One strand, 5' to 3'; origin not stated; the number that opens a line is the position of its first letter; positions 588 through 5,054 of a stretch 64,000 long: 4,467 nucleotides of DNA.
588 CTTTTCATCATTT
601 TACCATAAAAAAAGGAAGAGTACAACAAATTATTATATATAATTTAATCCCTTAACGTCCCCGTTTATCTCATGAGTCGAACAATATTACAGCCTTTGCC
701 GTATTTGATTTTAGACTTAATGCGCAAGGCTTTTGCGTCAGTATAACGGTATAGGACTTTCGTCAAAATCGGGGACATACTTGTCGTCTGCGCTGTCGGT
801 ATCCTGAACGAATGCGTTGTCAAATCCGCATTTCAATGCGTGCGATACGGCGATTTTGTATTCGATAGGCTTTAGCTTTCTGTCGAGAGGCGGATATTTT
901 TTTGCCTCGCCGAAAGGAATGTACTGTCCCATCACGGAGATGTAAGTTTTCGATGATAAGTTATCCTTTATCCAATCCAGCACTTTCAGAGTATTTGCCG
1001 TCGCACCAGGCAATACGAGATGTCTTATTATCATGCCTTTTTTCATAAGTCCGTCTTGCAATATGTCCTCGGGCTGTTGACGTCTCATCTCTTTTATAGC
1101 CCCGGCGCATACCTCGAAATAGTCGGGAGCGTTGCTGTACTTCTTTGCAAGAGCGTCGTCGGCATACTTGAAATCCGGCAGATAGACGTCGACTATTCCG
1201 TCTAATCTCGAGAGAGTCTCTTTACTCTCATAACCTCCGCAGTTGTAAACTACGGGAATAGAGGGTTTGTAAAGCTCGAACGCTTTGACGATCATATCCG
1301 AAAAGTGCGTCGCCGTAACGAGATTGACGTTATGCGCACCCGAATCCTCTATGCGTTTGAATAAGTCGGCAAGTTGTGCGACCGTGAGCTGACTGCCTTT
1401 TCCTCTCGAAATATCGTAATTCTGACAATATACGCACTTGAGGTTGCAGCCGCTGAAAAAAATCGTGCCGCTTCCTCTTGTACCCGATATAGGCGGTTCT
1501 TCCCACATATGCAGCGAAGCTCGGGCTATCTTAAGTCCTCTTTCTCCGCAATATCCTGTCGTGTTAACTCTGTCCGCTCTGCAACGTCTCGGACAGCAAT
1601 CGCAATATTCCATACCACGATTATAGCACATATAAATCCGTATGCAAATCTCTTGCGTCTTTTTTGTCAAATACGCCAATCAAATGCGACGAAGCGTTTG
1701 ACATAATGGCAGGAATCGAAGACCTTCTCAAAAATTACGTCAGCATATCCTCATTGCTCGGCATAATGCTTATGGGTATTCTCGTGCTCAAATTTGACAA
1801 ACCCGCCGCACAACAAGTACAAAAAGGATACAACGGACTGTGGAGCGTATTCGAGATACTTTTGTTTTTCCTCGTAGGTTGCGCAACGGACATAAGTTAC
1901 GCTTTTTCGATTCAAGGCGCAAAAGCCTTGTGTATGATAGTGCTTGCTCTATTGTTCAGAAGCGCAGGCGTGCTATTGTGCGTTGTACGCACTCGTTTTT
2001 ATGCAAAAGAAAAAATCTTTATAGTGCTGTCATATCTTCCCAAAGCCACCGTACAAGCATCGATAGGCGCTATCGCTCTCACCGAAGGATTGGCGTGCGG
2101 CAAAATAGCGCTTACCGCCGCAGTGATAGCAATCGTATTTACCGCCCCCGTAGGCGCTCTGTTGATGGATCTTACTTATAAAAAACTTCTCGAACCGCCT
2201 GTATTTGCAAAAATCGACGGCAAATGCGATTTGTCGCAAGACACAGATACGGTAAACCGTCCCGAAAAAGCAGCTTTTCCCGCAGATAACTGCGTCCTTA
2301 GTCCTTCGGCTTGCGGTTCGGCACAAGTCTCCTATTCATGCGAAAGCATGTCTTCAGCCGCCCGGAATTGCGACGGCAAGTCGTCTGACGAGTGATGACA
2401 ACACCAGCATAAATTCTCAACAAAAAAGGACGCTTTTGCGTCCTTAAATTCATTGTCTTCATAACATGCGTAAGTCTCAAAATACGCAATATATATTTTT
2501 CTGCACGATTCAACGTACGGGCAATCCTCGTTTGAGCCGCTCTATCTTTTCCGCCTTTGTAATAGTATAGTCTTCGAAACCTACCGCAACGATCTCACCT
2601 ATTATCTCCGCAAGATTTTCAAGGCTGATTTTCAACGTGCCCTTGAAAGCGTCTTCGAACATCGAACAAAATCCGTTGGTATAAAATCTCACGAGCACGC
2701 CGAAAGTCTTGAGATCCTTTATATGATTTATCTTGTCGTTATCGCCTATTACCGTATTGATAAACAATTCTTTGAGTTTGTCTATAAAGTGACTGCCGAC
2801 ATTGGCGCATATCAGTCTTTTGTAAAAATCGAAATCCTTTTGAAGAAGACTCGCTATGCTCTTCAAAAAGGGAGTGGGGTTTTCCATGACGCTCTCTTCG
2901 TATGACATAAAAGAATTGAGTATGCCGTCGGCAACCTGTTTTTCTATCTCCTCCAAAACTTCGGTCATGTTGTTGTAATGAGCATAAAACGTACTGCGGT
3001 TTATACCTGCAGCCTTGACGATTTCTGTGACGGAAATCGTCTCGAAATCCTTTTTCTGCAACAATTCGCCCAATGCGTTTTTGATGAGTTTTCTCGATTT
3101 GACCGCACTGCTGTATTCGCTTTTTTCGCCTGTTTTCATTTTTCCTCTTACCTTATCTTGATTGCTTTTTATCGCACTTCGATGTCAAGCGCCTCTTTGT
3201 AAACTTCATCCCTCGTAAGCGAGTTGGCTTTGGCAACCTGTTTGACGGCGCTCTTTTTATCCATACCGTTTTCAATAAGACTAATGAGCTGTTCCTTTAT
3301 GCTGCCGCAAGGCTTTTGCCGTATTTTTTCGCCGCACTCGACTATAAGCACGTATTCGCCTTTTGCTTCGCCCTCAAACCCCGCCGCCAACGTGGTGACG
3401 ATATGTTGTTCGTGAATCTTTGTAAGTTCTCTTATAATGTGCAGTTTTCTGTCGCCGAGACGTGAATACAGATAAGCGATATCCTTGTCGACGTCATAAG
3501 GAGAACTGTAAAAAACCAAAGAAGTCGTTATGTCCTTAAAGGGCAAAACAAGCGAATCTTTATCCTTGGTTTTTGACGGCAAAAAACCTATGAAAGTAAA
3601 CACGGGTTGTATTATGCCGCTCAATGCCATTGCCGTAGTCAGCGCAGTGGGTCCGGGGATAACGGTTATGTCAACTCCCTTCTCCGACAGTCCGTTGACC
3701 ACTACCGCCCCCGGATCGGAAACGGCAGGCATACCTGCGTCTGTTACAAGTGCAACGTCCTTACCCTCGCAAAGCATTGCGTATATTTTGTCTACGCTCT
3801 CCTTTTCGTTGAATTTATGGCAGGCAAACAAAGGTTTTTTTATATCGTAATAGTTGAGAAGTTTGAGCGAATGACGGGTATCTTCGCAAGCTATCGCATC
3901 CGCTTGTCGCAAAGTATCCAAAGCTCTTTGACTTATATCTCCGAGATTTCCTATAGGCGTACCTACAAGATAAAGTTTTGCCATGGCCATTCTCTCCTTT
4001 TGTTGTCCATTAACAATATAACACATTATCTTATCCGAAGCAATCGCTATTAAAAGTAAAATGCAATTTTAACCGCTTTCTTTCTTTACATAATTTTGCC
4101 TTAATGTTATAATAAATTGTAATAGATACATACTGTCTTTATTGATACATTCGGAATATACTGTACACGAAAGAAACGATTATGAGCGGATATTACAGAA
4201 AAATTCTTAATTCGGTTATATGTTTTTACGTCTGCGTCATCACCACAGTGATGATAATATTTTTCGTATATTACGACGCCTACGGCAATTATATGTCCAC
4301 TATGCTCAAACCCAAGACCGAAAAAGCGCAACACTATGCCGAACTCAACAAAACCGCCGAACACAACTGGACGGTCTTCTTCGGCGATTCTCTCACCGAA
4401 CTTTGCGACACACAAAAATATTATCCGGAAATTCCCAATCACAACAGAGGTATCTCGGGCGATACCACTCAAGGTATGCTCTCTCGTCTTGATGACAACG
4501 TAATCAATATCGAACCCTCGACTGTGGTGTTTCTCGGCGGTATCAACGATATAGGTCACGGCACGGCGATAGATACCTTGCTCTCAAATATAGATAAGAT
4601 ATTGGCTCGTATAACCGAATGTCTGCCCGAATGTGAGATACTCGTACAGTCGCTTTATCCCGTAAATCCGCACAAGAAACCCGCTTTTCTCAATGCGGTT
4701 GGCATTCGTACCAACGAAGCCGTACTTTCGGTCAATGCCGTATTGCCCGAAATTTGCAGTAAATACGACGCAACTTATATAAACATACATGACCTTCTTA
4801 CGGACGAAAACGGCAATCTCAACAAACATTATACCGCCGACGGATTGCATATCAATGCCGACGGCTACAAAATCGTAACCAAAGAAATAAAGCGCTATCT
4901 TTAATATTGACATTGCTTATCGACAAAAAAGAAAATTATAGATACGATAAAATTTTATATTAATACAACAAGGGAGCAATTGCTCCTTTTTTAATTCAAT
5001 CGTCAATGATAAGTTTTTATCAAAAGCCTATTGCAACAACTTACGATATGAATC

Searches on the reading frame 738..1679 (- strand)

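Call 38: search_protein_families(library=pfam, proteins=[window:738-1679:-], max_evalue=0.00001)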
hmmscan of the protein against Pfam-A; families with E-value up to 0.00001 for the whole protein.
window:738-1679:- (313 aa): 1 family
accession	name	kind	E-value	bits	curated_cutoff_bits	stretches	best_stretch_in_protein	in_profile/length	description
PF04055.27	Radical_SAM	-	4.6e-12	46.9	29.5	1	73-203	2-142/166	Radical SAM superfamily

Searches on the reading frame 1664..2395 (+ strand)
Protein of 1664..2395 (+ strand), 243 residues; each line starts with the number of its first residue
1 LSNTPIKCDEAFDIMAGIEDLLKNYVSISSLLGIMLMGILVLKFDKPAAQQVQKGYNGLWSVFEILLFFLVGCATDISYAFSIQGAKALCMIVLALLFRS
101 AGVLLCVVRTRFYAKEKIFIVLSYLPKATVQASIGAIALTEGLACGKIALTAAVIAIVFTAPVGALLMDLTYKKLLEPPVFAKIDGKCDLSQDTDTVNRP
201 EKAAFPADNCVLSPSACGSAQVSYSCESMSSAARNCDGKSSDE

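Call 38: search_protein_families(library=pfam, proteins=[window:1664-2395:+], max_evalue=0.00001)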
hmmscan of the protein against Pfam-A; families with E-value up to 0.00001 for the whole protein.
window:1664-2395:+ (243 aa): 1 family
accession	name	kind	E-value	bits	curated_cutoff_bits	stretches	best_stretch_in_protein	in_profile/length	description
PF00999.27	Na_H_Exchanger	-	3.3e-13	49.7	26.2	1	23-165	224-371/375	Sodium/hydrogen exchanger, transmembrane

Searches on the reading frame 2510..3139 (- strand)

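Call 38: search_protein_families(library=pfam, proteins=[window:2510-3139:-], max_evalue=0.00001)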
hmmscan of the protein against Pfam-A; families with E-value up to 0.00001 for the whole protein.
window:2510-3139:- (209 aa): 2 families
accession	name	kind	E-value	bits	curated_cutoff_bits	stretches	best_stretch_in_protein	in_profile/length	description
PF14278.11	TetR_C_8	-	1.9e-09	38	26.1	1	86-184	1-101/103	Transcriptional regulator C-terminal region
PF00440.29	TetR_N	-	1.9e-08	34.4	24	1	25-65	7-47/47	Bacterial regulatory proteins, tetR family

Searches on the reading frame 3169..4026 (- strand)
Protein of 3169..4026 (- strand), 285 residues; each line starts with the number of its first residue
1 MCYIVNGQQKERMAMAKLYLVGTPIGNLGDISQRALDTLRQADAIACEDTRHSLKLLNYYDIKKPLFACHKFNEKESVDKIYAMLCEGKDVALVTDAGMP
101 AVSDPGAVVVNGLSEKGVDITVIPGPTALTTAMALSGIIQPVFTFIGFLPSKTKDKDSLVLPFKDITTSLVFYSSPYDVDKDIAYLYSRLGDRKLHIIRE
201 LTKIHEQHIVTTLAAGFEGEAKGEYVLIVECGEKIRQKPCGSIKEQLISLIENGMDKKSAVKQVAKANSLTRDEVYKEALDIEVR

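Call 38: search_protein_families(library=pfam, proteins=[window:3169-4026:-], max_evalue=0.00001)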
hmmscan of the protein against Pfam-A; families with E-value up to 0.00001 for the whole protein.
window:3169-4026:- (285 aa): 1 family
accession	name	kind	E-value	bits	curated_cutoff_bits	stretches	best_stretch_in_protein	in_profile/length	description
PF00590.25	TP_methylase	-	7.9e-30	104.8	27.8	1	17-214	1-209/212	Tetrapyrrole (Corrin/Porphyrin) Methylases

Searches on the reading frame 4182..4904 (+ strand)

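Call 38: search_protein_families(library=pfam, proteins=[window:4182-4904:+], max_evalue=0.00001)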
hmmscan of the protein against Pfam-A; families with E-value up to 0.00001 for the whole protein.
window:4182-4904:+ (240 aa): 2 families
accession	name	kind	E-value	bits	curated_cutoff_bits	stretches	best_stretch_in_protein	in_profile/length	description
PF13472.12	Lipase_GDSL_2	-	8.6e-26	91.9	32.9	1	66-231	1-178/178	GDSL-like Lipase/Acylhydrolase family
PF00657.28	Lipase_GDSL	-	8.5e-13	49.4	23.6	1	66-236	3-208/208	GDSL-like Lipase/Acylhydrolase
